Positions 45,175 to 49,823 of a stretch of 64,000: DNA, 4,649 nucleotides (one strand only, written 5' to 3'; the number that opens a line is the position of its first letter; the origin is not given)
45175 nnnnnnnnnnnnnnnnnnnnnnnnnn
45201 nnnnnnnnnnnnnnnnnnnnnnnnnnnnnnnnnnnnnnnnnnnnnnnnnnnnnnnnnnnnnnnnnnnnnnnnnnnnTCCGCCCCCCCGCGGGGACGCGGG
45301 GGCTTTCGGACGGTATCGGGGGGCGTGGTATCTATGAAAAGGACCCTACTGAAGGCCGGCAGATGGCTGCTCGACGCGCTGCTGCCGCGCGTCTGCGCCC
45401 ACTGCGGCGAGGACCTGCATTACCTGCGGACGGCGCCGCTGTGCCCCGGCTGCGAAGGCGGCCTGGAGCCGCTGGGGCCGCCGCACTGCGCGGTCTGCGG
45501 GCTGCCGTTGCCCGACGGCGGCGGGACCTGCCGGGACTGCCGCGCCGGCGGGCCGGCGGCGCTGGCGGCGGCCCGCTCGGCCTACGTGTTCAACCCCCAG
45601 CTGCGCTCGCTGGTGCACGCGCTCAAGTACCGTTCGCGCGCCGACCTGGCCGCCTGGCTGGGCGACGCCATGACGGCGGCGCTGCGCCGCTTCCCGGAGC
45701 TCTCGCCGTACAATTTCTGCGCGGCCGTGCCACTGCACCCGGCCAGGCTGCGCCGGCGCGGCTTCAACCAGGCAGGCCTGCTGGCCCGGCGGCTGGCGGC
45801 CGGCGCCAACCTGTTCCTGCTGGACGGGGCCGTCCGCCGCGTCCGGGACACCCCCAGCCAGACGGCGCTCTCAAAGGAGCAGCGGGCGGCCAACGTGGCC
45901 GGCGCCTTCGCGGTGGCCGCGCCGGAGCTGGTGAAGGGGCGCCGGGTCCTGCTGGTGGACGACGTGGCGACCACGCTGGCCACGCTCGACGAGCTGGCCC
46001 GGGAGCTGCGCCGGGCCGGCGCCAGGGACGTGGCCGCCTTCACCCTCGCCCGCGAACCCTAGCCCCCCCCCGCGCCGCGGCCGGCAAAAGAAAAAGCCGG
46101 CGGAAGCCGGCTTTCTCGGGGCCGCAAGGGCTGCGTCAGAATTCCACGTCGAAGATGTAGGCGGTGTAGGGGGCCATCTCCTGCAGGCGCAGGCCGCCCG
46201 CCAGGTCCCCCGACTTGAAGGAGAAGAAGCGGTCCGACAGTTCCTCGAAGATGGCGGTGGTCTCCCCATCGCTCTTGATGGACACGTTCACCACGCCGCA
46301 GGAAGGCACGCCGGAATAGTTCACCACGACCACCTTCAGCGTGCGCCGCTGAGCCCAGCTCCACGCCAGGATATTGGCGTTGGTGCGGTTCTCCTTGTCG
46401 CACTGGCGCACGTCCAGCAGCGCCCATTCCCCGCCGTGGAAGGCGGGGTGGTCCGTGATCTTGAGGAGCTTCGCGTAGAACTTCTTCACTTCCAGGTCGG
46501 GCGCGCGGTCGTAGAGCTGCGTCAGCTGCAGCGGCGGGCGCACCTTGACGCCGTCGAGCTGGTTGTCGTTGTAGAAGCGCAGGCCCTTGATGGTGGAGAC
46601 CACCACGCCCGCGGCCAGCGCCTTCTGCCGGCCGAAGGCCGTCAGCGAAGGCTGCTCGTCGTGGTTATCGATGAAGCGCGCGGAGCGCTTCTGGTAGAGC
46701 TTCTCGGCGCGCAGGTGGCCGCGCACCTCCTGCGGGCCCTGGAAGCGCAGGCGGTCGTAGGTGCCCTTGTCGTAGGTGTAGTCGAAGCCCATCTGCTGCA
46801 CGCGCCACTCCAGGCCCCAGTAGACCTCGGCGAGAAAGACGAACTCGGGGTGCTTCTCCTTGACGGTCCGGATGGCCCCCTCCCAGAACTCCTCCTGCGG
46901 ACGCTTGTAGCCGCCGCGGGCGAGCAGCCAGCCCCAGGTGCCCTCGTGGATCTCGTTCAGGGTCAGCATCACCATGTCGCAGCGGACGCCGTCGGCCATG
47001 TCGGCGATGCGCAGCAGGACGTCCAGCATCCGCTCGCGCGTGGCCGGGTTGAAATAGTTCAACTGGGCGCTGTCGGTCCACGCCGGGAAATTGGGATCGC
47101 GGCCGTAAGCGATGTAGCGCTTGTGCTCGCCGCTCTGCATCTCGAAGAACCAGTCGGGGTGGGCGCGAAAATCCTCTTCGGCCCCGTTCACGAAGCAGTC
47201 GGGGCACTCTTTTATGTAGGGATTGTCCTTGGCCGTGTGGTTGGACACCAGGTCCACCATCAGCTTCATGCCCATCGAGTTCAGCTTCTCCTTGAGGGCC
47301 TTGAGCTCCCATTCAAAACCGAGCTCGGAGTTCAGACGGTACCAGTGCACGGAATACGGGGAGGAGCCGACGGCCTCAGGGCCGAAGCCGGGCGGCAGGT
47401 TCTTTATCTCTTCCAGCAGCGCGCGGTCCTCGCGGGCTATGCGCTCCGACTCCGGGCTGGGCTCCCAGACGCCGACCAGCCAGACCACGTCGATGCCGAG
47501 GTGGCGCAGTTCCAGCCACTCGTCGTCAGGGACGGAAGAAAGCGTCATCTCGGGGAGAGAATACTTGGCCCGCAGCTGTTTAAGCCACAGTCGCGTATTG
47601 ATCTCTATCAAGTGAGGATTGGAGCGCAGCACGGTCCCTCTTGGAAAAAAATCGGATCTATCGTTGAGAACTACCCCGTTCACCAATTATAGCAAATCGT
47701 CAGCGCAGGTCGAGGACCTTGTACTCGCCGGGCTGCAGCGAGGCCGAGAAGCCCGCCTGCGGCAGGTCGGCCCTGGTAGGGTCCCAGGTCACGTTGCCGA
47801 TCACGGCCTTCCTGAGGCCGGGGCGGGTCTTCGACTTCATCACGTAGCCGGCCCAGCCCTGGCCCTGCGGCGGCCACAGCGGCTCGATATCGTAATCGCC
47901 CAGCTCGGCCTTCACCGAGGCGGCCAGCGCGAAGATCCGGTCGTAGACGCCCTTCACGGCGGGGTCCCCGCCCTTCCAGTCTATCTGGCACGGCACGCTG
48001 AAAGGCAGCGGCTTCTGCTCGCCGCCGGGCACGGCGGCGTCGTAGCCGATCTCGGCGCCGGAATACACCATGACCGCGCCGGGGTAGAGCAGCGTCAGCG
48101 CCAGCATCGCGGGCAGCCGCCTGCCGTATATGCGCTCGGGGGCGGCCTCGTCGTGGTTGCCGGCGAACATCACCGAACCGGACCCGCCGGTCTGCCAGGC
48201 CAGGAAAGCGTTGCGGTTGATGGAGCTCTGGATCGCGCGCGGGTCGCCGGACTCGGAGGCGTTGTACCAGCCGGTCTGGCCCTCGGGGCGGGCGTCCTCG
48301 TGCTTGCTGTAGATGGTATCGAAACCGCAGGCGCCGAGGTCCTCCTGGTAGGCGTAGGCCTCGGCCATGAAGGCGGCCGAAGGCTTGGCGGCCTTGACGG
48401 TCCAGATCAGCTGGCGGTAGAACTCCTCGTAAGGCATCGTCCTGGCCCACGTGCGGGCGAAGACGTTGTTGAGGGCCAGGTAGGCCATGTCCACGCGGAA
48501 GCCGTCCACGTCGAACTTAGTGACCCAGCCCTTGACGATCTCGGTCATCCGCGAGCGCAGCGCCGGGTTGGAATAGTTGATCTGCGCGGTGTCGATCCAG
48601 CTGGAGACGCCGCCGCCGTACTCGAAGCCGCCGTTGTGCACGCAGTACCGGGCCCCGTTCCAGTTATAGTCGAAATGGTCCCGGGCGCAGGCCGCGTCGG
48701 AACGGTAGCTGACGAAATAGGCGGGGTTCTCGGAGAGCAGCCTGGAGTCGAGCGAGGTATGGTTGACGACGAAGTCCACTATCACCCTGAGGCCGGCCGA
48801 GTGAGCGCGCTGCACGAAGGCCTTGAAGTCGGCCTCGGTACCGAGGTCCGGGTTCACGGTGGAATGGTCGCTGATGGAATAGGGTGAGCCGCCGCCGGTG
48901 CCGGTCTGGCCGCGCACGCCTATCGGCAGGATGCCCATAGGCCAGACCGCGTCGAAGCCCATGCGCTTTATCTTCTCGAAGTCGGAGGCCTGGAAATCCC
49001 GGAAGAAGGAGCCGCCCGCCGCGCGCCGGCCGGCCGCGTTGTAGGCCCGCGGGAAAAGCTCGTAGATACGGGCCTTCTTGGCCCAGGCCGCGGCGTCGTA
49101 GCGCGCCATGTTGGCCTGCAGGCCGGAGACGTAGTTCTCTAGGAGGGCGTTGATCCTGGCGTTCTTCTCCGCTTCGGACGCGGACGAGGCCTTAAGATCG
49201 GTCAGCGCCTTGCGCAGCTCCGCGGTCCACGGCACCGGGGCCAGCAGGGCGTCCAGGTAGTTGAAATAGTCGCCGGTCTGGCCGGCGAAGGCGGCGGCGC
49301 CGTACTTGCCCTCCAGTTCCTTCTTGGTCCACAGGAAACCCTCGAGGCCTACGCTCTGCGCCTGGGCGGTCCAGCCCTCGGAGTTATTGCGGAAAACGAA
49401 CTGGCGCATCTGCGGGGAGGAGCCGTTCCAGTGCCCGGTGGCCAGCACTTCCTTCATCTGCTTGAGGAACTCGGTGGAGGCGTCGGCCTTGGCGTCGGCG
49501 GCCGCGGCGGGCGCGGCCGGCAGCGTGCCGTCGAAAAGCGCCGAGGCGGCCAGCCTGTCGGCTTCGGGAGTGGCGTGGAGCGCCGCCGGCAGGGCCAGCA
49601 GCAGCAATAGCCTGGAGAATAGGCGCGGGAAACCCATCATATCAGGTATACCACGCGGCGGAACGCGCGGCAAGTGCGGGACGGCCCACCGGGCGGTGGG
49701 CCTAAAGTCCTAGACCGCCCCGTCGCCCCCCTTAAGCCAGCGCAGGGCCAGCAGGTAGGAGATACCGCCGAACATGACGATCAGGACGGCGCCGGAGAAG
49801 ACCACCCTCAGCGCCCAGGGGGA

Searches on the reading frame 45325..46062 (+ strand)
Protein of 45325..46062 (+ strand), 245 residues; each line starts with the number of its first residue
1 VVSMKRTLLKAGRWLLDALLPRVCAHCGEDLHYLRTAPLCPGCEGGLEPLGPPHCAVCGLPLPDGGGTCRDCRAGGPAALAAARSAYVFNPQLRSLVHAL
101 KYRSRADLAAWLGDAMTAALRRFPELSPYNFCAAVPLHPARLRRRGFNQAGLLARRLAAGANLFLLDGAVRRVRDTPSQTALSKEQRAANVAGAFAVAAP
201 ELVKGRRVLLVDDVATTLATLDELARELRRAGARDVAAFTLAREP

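Call 71: search_protein_families(library=pfam, proteins=[window:45325-46062:+], max_evalue=0.0001)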
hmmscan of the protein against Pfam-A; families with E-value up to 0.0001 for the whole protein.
window:45325-46062:+ (245 aa): 2 families
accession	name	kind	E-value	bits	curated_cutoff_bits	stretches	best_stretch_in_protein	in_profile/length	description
PF18912.6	DZR_2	-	3.7e-11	43.1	27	1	15-73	1-56/56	Double zinc ribbon domain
PF00156.33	Pribosyltran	-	3.6e-09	36.6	26.3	1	144-243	38-125/158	Phosphoribosyl transferase domain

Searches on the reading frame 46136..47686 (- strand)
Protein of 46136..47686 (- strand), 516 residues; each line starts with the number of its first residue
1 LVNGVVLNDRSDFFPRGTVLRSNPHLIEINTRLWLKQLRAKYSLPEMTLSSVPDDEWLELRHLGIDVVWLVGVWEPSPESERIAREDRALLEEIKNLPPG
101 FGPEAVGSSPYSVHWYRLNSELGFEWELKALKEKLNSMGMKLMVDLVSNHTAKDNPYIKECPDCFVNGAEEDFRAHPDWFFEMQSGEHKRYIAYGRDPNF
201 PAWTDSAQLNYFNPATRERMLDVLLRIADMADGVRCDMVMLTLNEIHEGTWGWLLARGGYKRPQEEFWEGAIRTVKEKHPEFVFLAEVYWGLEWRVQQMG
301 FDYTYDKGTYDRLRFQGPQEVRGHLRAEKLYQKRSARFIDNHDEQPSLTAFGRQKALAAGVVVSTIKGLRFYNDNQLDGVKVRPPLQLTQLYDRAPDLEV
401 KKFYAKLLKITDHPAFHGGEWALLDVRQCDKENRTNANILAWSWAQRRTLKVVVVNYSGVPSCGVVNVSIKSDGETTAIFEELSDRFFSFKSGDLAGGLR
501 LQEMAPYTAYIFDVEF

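Call 71: search_protein_families(library=pfam, proteins=[window:46136-47686:-], max_evalue=0.0001)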
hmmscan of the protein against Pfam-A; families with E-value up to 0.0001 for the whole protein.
window:46136-47686:- (516 aa): 1 family
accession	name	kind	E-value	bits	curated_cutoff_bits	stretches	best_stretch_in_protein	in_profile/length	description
PF00128.31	Alpha-amylase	-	6.2e-12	45.9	22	1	60-355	28-327/446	Alpha amylase, catalytic domain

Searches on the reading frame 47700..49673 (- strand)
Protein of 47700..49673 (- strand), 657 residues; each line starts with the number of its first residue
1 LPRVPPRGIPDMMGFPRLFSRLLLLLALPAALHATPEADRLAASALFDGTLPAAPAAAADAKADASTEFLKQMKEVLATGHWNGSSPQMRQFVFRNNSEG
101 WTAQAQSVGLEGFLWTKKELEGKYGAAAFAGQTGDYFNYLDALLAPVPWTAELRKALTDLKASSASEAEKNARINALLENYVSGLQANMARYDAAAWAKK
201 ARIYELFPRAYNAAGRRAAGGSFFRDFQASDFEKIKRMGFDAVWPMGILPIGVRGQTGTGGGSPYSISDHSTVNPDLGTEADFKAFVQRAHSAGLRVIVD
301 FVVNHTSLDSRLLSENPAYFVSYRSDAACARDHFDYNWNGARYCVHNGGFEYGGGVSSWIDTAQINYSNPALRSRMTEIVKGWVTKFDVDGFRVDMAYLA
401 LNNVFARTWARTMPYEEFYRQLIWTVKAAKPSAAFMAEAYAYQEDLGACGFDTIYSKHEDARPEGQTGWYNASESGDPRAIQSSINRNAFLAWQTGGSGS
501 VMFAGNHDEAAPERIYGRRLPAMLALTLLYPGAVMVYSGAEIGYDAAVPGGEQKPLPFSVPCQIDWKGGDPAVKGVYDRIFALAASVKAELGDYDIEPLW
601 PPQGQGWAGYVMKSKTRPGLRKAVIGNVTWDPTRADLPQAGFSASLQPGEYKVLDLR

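Call 71: search_protein_families(library=pfam, proteins=[window:47700-49673:-], max_evalue=0.0001)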
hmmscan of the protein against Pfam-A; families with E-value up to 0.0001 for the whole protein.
window:47700-49673:- (657 aa): 2 families
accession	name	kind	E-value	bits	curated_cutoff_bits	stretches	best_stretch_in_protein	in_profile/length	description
PF00128.31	Alpha-amylase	-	2.8e-24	86.6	22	1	234-546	27-358/446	Alpha amylase, catalytic domain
PF14701.12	hDGE_amylase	-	2.3e-06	27.5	27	1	232-318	28-115/439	Glycogen debranching enzyme, glucanotransferase domain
